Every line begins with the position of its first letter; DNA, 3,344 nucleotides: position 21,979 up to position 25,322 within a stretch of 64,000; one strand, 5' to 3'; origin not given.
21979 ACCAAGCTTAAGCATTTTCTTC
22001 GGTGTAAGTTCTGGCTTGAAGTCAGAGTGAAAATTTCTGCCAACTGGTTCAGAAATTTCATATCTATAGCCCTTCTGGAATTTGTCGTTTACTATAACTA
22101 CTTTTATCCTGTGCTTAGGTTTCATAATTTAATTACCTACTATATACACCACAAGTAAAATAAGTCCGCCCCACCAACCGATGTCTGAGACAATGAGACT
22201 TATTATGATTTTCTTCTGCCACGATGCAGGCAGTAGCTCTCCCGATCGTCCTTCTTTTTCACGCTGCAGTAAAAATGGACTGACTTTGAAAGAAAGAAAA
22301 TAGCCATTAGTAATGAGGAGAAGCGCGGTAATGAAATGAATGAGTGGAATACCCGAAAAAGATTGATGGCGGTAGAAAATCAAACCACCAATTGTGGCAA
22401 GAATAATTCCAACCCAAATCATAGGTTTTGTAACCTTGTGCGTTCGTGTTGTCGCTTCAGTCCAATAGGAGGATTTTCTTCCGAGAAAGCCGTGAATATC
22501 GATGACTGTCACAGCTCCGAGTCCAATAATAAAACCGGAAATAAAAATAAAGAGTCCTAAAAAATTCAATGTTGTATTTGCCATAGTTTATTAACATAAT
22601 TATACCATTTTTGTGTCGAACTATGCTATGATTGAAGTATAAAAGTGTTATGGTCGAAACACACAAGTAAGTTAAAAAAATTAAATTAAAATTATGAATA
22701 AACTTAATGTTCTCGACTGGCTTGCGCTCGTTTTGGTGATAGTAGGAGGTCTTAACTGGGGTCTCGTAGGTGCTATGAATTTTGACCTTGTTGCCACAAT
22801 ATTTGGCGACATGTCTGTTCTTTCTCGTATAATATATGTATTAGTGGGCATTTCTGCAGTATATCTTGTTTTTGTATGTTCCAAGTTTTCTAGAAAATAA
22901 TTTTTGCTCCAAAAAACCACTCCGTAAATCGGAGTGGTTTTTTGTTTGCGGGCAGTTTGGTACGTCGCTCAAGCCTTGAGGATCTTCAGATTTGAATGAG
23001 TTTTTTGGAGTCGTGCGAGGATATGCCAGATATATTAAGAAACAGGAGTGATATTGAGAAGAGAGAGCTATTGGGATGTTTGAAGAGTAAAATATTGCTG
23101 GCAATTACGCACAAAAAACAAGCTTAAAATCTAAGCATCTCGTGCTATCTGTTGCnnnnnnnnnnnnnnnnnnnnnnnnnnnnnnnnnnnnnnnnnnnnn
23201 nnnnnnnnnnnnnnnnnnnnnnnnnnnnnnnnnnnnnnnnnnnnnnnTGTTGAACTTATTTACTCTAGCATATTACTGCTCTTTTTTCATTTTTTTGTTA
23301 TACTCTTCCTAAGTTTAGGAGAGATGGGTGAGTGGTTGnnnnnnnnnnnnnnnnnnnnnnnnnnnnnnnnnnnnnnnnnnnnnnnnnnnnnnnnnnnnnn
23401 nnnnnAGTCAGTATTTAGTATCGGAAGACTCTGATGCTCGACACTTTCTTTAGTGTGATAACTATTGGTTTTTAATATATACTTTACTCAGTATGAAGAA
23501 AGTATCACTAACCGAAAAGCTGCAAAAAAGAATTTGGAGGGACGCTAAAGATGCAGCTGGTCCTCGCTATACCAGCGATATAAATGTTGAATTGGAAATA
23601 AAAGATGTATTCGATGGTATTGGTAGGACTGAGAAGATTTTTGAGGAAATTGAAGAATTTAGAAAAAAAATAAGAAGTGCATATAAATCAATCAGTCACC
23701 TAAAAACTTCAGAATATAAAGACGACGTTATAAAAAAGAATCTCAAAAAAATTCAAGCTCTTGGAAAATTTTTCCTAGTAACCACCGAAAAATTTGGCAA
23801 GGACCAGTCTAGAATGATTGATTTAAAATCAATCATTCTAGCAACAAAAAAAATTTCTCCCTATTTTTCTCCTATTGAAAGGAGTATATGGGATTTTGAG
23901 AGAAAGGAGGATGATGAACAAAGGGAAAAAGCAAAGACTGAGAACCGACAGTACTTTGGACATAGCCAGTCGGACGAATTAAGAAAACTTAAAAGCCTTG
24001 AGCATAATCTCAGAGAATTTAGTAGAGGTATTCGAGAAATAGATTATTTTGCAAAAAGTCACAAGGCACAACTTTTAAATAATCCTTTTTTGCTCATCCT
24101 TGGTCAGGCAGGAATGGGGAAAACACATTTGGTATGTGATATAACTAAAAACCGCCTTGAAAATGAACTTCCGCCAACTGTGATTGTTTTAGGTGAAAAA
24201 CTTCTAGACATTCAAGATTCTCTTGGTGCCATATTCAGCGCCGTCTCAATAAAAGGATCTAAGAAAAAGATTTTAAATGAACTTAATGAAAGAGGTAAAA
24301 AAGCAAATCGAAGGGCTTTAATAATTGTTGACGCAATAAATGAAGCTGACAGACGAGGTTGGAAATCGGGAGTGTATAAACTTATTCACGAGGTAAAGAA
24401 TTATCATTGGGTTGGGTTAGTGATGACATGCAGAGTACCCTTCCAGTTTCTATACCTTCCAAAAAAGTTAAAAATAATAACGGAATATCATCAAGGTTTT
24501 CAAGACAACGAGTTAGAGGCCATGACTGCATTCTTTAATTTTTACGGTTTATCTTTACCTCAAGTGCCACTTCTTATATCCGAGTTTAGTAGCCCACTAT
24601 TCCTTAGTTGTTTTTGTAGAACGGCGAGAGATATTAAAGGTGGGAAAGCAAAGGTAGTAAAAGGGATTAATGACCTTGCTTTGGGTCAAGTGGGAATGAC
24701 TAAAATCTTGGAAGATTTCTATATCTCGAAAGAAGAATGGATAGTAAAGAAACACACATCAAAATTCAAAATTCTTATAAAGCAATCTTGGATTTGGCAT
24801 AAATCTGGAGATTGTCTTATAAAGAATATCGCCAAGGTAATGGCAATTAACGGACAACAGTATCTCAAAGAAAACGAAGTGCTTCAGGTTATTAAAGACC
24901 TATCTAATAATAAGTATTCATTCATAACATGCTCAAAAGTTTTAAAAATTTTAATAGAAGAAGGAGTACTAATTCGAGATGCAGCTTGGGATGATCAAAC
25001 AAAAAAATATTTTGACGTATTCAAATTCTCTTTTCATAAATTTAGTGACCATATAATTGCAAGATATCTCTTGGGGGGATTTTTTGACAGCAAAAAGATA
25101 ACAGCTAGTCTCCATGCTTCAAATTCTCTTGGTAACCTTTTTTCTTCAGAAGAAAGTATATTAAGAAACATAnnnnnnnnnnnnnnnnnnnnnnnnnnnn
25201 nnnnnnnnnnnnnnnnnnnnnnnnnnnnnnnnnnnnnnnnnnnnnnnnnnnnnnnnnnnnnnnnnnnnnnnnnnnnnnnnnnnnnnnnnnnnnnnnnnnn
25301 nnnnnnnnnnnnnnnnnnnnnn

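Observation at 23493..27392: Giant 1299-aa P-loop NTPase with Avs/STAND-like tripartite architecture immediately after the tRNA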

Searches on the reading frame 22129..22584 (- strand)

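Call 11: search_protein_families(library=pfam, proteins=[window:22129-22584:-], max_evalue=1)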
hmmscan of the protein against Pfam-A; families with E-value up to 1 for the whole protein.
window:22129-22584:- (151 aa): 1 family
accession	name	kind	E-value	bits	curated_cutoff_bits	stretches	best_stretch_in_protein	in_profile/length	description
PF13253.11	DUF4044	-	0.07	13.1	21.8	1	45-70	5-29/33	Protein of unknown function (DUF4044)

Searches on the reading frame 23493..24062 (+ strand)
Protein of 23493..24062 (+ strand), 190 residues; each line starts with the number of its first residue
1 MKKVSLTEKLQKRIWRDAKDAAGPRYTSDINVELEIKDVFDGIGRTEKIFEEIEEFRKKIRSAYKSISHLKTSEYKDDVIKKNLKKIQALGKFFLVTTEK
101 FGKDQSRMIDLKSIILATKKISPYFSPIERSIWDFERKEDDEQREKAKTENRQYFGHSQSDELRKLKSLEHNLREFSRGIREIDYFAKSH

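Call 11: search_protein_families(library=pfam, proteins=[window:23493-24062:+], max_evalue=1)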
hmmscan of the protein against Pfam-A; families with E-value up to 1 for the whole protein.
window:23493-24062:+ (190 aa): 2 families
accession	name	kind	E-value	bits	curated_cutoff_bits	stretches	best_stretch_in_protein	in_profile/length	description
PF18739.6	HEPN_Apea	-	0.0026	18.6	24.4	1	13-79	48-105/136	Apea-like HEPN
PF01486.22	K-box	-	0.11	13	30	0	142-182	20-61/93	K-box region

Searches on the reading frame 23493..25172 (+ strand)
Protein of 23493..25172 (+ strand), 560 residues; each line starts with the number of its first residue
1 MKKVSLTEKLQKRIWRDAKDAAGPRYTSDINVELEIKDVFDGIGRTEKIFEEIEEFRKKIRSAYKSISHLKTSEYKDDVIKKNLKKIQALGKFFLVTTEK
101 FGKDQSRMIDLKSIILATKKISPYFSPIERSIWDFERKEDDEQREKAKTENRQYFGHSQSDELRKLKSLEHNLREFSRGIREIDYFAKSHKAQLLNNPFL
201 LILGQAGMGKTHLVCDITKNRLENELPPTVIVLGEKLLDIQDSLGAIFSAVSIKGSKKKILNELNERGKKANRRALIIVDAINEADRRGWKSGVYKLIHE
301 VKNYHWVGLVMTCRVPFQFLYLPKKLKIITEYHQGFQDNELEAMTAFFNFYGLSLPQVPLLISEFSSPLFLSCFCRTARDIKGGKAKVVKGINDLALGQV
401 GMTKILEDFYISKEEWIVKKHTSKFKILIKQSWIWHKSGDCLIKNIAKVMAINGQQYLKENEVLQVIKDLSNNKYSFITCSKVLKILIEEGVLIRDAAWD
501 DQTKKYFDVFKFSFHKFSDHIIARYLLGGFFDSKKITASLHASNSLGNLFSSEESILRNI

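Call 77: predict_structure(alignment_id=A4)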
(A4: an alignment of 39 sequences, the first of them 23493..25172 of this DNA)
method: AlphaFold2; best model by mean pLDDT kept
length: 560 residues; sequences in the alignment: 39
mean_pLDDT: 87.1   pTM: 0.81
mean pLDDT of the five models: 87.1, 86.8, 85.5, 84.4, 82.9
residues with pLDDT >= 90: 283; 70-90: 229; 50-70: 46; < 50: 2
segments of 3 or more residues with pLDDT < 50: none
pLDDT, mean of each block of 10 residues (from residue 1): 73 92 77 87 94 96 95 93 97 95 89 96 97 92 85 74 92 97 96 96 88 93 94 88 92 92 96 96 88 93 97 90 90 87 84 68 73 75 61 63 72 82 90 84 92 89 96 93 85 83 86 71 86 88 85 74
secondary structure, 60 per line:
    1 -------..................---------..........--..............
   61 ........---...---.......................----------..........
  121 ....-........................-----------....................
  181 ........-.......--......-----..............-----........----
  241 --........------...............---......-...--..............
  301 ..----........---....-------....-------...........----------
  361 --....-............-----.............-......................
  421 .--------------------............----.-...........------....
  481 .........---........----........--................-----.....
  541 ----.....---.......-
elements in order: H8-25 H35-44 H47-68 H78-100 H111-124 H126-149 H161-188 H190-196 E199-204 H210-223 E229-233 H243-250 H257-271 E275-280 H287-302 E307-314 H318-321 E329-332 H340-350 H363-366 H368-379 H385-397 H399-421 H442-453 H460-470 H477-489 E493-500 E505-512 H515-530 H536-540 H545-549 H553-559

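Call 79: fold_search(model_id=the predicted structure, library=pdb)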
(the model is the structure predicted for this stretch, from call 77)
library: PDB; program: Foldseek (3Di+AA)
matches with E <= 10: 654; with E <= 0.001: 47
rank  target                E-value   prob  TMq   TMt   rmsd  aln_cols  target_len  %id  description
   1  1fnn_A                4.6e-07  1.00  0.24  0.34  16.1       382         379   12  CRYSTAL STRUCTURE OF CDC6P FROM PYROBACULUM AEROPHILUM (released 2000-10-04)
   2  4kxf_L                4.8e-07  1.00  0.29  0.20   9.8       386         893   12  Crystal structure of NLRC4 reveals its autoinhibition mechanism (released 2013-07-24)
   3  8s0e_E                7.9e-06  1.00  0.23  0.33  16.3       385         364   11  H. sapiens OCCM bound to double stranded DNA (released 2024-10-02)
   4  7jgr_A                1.0e-05  1.00  0.22  0.29  13.8       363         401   11  Structure of Drosophila ORC bound to DNA (84 bp) and Cdc6 (released 2020-09-09)
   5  7jgr_D                1.1e-05  1.00  0.24  0.30  15.0       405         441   17  Structure of Drosophila ORC bound to DNA (84 bp) and Cdc6 (released 2020-09-09)
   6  7jpq_D                1.4e-05  1.00  0.22  0.28  15.2       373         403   13  ORC-O2-5: Human Origin Recognition Complex (ORC) with subunits 2,3,4,5 (released 2020-09-02)
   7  2qby_A                1.4e-05  1.00  0.22  0.30  12.4       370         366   11  Crystal structure of a heterodimer of Cdc6/Orc1 initiators bound to origin DNA (from S. solfataricus) (released 2007-09-11)
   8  4xgc_E                1.6e-05  1.00  0.22  0.28  15.8       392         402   12  Crystal structure of the eukaryotic origin recognition complex (released 2015-04-01)
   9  7jgr_E                2.0e-05  1.00  0.24  0.32  16.2       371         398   12  Structure of Drosophila ORC bound to DNA (84 bp) and Cdc6 (released 2020-09-09)
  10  7cte_E                2.8e-05  1.00  0.21  0.30  16.5       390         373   11  Human Origin Recognition Complex, ORC2-5 (released 2021-01-06)
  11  2fna_A                3.3e-05  1.00  0.29  0.42   9.2       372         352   14  Crystal structure of an archaeal aaa+ atpase (sso1545) from sulfolobus solfataricus p2 at 2.00 A resolution (released 2006-02-07)
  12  2qby_B                3.3e-05  1.00  0.27  0.37  11.3       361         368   12  Crystal structure of a heterodimer of Cdc6/Orc1 initiators bound to origin DNA (from S. solfataricus) (released 2007-09-11)
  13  9h2l_A                3.8e-05  1.00  0.24  0.17  18.9       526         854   10  Cryo-EM structure of an octameric G10-resistosome from wheat (released 2025-09-24)
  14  8s0e_G                4.1e-05  1.00  0.24  0.37  12.4       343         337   14  H. sapiens OCCM bound to double stranded DNA (released 2024-10-02)
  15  7jps_A                4.1e-05  1.00  0.20  0.28  14.5       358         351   10  ORC-DNA: Human Origin Recognition Complex (ORC) with DNA bound in the core (released 2020-09-09)
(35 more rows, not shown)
